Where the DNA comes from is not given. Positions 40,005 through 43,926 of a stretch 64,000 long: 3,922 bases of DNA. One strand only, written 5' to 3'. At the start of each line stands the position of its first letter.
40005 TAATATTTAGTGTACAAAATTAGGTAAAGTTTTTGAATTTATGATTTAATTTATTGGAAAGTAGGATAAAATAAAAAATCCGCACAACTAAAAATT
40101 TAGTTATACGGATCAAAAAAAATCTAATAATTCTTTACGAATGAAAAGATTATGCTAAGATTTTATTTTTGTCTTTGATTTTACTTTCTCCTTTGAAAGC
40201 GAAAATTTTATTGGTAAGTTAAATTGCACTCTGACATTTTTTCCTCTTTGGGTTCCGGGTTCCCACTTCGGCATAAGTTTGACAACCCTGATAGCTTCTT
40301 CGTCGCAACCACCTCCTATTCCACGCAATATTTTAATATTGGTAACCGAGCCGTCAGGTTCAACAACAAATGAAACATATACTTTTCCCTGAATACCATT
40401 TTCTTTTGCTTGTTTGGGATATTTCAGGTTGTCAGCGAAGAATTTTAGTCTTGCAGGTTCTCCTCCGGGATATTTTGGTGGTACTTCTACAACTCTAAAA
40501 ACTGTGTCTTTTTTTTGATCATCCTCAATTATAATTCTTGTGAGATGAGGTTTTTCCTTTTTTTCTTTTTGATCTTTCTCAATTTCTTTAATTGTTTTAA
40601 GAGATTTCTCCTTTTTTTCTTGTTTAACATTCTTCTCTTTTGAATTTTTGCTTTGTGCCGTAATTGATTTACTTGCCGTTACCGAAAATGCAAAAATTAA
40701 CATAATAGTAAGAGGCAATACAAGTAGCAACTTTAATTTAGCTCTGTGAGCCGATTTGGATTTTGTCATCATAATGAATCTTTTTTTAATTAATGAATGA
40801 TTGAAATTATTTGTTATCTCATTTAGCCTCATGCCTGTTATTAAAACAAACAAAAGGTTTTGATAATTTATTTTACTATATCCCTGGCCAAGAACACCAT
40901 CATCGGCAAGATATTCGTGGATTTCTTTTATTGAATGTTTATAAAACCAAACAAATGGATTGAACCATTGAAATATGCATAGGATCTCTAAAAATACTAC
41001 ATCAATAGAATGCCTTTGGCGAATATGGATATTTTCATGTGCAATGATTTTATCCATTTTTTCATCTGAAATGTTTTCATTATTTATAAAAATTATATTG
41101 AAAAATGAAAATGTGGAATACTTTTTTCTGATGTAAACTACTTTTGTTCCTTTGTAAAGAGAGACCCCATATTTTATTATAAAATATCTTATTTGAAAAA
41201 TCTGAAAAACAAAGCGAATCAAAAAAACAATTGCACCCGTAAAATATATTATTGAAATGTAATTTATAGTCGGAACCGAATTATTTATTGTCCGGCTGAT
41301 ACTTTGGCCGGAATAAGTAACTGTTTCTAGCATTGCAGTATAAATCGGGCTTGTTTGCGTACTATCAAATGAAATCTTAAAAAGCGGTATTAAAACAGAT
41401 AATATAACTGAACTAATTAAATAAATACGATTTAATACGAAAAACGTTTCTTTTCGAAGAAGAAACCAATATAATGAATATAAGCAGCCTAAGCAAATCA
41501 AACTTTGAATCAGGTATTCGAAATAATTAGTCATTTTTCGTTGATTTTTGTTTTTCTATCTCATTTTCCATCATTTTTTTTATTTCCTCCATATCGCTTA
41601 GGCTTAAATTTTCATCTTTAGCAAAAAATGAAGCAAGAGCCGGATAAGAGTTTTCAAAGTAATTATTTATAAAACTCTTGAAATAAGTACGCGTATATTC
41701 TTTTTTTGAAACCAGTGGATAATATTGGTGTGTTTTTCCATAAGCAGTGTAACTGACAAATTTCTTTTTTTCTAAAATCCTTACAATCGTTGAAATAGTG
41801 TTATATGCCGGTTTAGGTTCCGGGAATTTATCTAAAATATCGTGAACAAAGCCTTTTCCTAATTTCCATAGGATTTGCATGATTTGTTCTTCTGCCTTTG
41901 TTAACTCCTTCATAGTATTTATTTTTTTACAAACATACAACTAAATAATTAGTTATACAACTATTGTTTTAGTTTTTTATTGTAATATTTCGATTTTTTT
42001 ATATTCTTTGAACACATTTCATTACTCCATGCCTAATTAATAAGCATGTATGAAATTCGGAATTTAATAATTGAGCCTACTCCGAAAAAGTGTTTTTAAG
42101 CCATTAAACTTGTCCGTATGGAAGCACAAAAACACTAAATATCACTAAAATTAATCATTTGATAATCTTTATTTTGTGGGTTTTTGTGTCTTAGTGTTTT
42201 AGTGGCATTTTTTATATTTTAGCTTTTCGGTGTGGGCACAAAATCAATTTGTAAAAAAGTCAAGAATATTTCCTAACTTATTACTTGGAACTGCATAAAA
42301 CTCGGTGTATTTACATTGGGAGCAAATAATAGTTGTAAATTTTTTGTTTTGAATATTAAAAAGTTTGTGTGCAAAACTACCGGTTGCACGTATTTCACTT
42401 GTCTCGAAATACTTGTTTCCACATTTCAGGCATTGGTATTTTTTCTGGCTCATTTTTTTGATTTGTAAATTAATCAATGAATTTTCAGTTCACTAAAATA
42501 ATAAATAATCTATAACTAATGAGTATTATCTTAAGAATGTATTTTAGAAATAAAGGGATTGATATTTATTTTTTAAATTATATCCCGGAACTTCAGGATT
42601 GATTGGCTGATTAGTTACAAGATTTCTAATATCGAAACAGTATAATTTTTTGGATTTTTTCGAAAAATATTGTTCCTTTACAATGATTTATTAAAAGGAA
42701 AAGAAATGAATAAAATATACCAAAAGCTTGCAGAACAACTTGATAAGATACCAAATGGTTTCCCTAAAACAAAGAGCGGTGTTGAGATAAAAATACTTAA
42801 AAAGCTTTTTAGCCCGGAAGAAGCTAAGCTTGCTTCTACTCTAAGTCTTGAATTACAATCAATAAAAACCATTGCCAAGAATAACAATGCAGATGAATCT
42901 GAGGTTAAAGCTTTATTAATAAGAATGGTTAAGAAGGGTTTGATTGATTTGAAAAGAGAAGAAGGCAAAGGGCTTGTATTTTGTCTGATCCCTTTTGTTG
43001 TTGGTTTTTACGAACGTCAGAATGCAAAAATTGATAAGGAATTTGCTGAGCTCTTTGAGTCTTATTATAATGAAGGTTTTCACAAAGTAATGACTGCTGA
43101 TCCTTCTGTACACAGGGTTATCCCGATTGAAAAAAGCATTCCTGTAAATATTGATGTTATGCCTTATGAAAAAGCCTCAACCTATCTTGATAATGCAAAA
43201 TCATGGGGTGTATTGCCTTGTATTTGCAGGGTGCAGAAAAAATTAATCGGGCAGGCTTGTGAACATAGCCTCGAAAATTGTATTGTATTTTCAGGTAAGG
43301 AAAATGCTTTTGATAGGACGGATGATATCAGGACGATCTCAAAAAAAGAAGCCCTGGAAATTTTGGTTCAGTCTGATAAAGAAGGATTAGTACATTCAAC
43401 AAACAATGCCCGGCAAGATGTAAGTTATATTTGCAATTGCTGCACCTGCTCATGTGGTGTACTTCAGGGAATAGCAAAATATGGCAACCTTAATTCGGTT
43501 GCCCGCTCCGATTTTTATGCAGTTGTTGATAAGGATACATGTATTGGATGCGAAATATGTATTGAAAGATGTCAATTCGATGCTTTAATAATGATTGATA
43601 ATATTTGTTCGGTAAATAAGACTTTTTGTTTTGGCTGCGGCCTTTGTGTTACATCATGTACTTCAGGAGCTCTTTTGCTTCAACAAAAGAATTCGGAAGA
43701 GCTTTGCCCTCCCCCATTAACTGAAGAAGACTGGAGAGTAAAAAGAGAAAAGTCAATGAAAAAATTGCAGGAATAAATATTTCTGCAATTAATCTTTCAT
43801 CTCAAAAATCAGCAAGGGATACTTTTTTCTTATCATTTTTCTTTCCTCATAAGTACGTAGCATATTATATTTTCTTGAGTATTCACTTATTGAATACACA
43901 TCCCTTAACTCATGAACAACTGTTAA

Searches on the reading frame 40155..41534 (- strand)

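Call 10: search_protein_families(library=pfam, proteins=[window:40155-41534:-], max_evalue=0.01)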
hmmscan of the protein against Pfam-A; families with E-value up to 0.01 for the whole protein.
window:40155-41534:- (459 aa): 2 families
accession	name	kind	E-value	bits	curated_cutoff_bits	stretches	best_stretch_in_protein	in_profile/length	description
PF03544.19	TonB_C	-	7.2e-23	81.3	24.6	1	369-446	2-79/79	Gram-negative bacterial TonB protein C-terminal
PF05569.17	Peptidase_M56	-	3.1e-12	46.7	31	1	153-255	186-295/296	BlaR1 peptidase M56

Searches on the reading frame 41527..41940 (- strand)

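Call 70: search_protein_families(library=phrogs, proteins=[window:41527-41940:-], max_evalue=0.01)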
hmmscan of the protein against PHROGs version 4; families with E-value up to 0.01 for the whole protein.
window:41527-41940:- (137 aa): 1 family
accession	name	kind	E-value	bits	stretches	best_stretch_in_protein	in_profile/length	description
phrog_1077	-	transcription regulation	2.8e-14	54.6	1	9-129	2-124/126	transcriptional regulator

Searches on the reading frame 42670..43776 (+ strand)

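Call 10: search_protein_families(library=pfam, proteins=[window:42670-43776:+], max_evalue=0.01)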
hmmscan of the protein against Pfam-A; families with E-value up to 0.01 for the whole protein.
window:42670-43776:+ (368 aa): 7 families
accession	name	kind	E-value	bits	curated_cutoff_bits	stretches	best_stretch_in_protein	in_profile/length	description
PF00037.32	Fer4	-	1.6e-07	31.2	21.1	2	285-306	2-23/24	4Fe-4S binding domain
PF14697.11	Fer4_21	-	1.1e-06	29.1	35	1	284-330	1-51/59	4Fe-4S dicluster domain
PF12837.12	Fer4_6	-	9.6e-06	25.7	25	0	284-305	2-23/24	4Fe-4S binding domain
PF13237.11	Fer4_10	-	0.00014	22.2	25.5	1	285-330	3-52/53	4Fe-4S dicluster domain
PF12838.12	Fer4_7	-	0.00056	20.8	27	0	320-343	2-25/52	4Fe-4S dicluster domain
PF13187.11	Fer4_9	-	0.0035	17.8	27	1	291-334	2-51/52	4Fe-4S dicluster domain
PF12797.12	Fer4_2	-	0.009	16.4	24.5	0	285-301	4-20/22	4Fe-4S binding domain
